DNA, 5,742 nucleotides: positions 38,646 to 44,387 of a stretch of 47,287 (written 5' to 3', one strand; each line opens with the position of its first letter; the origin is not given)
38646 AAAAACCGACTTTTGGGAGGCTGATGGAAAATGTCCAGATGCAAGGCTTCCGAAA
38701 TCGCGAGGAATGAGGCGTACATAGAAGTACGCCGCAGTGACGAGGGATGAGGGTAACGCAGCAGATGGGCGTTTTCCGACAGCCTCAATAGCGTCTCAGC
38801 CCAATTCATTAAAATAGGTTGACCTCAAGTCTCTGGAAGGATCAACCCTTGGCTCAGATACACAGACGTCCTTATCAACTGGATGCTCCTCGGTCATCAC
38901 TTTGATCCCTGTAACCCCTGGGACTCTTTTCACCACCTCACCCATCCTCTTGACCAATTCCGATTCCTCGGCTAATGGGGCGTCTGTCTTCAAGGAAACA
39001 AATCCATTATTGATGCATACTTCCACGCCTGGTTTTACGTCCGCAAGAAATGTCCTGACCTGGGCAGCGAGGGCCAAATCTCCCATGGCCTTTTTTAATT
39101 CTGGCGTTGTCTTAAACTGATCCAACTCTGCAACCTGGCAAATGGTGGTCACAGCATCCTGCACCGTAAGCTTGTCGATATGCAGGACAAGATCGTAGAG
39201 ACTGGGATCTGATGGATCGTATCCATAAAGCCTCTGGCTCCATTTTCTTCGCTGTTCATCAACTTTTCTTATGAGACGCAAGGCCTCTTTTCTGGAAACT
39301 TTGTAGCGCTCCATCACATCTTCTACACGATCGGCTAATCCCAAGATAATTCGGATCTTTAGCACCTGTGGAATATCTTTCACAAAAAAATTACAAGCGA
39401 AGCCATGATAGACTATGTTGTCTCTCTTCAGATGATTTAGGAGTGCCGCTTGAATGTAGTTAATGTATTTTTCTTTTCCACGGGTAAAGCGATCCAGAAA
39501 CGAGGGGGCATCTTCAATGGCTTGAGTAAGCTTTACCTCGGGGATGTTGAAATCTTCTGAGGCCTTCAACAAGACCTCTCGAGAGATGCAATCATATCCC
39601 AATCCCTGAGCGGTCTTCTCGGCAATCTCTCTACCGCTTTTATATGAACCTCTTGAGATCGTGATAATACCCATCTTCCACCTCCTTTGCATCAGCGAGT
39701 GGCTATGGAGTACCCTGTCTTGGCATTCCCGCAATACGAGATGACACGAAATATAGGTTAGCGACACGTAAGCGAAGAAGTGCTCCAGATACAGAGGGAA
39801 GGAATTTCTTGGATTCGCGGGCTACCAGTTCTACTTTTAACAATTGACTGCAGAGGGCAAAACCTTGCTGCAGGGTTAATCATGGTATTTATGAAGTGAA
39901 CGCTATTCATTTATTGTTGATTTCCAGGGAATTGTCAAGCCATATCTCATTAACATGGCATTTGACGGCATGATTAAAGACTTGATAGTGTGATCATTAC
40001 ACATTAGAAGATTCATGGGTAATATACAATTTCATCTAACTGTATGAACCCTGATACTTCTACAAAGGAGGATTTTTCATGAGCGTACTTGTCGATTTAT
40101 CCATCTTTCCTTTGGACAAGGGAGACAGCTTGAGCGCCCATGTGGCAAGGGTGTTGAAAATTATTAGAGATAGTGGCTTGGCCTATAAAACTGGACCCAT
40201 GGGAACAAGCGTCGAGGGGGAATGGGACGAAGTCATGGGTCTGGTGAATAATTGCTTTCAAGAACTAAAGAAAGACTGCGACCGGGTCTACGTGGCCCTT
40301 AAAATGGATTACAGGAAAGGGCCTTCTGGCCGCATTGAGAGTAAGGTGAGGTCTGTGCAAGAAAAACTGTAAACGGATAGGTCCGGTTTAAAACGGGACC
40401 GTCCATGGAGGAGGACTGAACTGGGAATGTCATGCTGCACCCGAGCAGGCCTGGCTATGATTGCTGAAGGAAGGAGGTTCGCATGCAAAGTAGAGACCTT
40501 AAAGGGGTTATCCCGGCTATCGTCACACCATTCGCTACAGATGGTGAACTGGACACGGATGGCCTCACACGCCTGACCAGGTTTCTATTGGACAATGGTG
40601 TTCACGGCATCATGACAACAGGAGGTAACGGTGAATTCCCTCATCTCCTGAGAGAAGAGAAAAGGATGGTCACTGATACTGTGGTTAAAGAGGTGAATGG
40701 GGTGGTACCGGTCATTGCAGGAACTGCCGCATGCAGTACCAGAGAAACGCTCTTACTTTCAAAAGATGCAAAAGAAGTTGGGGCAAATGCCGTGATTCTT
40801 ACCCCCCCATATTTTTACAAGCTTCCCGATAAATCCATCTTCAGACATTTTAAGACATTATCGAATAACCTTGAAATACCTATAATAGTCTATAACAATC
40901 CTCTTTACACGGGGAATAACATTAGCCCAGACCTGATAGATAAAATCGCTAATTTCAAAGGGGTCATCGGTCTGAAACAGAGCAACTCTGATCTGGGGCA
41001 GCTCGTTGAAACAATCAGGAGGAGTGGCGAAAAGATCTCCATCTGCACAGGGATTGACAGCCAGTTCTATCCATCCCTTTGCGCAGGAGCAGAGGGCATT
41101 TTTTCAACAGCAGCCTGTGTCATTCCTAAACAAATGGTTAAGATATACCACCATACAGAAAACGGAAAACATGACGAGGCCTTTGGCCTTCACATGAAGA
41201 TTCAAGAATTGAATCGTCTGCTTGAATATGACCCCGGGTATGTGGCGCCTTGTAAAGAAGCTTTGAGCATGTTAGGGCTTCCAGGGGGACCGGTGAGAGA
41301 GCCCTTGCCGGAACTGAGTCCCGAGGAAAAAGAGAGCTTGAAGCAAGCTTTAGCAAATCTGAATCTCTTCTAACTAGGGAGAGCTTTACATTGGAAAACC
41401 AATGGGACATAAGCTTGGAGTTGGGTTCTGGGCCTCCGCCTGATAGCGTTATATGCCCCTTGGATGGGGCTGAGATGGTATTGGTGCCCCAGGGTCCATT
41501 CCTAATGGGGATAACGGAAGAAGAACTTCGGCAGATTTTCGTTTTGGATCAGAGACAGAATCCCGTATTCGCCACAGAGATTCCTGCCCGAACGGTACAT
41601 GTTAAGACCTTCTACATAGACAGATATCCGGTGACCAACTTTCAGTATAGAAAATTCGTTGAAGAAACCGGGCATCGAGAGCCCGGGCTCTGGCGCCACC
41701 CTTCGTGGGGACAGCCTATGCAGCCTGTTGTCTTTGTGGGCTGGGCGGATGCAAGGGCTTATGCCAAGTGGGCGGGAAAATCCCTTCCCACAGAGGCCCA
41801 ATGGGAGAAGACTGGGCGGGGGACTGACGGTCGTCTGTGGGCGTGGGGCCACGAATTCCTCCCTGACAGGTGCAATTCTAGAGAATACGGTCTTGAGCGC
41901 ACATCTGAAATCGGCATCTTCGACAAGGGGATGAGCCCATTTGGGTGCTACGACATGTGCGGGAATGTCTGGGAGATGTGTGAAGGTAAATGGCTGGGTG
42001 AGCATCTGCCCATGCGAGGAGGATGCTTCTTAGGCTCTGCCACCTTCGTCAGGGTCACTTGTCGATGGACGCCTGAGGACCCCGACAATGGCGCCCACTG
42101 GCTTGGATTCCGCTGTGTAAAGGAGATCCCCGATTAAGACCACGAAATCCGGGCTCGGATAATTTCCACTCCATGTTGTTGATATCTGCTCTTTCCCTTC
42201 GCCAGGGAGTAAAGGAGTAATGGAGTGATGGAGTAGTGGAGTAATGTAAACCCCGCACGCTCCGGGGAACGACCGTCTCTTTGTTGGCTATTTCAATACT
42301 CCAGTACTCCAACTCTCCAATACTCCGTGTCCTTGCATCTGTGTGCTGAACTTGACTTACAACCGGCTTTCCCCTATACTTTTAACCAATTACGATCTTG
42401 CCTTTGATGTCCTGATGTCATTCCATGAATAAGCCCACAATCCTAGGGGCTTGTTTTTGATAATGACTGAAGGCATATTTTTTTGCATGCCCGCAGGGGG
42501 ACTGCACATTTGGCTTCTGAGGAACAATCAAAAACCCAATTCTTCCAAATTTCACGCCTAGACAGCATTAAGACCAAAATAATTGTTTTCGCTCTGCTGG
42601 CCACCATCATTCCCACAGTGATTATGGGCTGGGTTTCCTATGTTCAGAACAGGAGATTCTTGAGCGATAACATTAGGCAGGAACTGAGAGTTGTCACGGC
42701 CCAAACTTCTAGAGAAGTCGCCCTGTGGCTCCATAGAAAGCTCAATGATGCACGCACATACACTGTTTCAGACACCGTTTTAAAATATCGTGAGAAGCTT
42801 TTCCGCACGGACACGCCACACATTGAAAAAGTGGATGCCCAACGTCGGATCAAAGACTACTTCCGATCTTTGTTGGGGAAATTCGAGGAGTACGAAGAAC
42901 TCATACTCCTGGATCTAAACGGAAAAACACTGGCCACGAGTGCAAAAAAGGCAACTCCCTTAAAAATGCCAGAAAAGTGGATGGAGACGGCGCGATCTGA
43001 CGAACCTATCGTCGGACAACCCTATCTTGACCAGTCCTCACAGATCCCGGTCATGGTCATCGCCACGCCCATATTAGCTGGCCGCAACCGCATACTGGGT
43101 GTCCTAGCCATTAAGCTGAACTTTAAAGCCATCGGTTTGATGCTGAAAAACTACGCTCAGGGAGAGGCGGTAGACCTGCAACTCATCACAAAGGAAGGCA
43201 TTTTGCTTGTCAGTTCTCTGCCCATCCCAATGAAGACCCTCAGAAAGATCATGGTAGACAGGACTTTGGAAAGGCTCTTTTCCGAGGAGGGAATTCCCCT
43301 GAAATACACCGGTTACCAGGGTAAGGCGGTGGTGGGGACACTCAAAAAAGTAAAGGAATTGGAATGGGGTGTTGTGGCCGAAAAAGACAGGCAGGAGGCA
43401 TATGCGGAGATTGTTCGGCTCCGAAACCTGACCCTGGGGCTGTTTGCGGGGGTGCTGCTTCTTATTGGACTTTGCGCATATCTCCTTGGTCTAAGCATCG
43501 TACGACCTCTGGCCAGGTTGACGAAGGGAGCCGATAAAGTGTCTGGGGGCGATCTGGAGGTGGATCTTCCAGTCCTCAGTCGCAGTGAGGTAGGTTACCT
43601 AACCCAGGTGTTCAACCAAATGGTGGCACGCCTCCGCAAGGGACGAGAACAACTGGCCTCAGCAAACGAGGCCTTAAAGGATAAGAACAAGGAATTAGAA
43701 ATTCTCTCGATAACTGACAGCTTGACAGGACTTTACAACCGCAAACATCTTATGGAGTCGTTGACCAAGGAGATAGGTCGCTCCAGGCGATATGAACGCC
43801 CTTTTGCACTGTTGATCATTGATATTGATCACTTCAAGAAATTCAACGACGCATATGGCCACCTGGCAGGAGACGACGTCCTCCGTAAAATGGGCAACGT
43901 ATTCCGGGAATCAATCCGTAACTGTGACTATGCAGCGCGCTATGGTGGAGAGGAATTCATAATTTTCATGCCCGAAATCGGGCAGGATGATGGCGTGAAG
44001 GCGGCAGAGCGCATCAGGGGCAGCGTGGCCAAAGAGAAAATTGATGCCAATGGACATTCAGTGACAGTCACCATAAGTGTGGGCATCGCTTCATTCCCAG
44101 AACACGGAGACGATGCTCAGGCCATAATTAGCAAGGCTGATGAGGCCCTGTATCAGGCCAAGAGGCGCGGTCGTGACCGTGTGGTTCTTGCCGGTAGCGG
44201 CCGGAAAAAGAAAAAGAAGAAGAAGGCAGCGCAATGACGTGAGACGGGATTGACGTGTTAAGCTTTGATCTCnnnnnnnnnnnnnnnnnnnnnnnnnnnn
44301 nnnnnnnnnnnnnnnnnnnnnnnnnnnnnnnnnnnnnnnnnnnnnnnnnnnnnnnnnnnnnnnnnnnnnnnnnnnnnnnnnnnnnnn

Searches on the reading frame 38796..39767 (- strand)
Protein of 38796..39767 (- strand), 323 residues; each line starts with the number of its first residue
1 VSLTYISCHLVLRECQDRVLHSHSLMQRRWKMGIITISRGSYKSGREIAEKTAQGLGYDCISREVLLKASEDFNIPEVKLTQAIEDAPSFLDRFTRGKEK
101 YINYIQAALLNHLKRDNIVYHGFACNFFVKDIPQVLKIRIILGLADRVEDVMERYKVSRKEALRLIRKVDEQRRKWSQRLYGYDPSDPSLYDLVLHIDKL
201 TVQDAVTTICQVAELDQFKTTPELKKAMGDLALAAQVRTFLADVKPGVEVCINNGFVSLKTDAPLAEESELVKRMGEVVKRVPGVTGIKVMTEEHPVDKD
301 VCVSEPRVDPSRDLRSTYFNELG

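Call 41: search_protein_families(library=pfam, proteins=[window:38796-39767:-], max_evalue=0.00001)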
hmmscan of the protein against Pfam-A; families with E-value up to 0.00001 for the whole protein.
window:38796-39767:- (323 aa): 1 family
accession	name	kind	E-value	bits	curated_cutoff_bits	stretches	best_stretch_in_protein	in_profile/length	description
PF13189.12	Cytidylate_kin2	-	1.6e-39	136.3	28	1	34-198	1-175/176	Cytidylate kinase-like family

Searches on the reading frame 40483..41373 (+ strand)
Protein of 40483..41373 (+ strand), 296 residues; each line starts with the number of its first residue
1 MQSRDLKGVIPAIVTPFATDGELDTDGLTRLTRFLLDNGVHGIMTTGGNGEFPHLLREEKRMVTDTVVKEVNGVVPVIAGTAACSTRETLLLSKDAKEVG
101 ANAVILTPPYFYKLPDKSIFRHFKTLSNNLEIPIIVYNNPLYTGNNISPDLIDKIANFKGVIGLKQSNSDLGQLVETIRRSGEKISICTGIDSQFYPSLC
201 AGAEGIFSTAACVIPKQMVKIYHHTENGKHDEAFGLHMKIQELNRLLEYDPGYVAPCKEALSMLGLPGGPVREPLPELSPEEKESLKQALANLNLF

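Call 41: search_protein_families(library=pfam, proteins=[window:40483-41373:+], max_evalue=0.00001)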
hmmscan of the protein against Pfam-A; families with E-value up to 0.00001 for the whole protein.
window:40483-41373:+ (296 aa): 1 family
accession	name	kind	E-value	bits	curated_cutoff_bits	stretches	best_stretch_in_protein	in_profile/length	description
PF00701.28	DHDPS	-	1.7e-67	227.7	22.1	1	6-291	2-287/289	Dihydrodipicolinate synthetase family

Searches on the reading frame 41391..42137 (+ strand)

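Call 41: search_protein_families(library=pfam, proteins=[window:41391-42137:+], max_evalue=0.00001)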
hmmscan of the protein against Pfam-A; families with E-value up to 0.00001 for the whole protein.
window:41391-42137:+ (248 aa): 1 family
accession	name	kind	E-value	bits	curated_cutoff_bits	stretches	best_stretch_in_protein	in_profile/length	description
PF03781.23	FGE-sulfatase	-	5.6e-46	157.7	23.3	1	27-244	3-255/255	Sulfatase-modifying factor enzyme 1-like domain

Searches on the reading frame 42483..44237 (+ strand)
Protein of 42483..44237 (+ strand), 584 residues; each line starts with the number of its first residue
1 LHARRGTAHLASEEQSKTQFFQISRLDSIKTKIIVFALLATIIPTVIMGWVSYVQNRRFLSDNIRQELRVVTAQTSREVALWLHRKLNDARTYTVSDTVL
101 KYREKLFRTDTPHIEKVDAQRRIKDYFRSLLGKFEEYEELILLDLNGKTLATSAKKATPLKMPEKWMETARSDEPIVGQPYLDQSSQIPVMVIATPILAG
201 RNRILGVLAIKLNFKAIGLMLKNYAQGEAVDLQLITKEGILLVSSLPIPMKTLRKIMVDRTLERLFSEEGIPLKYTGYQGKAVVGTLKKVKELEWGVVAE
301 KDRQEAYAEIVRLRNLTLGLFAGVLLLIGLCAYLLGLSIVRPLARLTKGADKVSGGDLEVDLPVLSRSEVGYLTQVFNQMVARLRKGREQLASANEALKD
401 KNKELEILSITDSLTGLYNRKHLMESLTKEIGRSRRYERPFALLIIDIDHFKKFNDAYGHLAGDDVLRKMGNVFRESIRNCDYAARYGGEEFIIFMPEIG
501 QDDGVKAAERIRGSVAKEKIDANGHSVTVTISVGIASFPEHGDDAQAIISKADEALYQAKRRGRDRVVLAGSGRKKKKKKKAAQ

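Call 41: search_protein_families(library=pfam, proteins=[window:42483-44237:+], max_evalue=0.00001)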
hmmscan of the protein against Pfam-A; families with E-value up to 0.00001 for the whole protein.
window:42483-44237:+ (584 aa): 3 families
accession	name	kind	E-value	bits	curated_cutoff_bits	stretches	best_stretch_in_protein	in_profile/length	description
PF00990.26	GGDEF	-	7.9e-52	175.7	23.8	1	410-566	2-161/161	Diguanylate cyclase, GGDEF domain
PF02743.24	dCache_1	-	9.9e-20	71.5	45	1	62-299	5-239/240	Cache domain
PF00672.30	HAMP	-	1.4e-13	51.4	25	1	335-385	2-52/53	HAMP domain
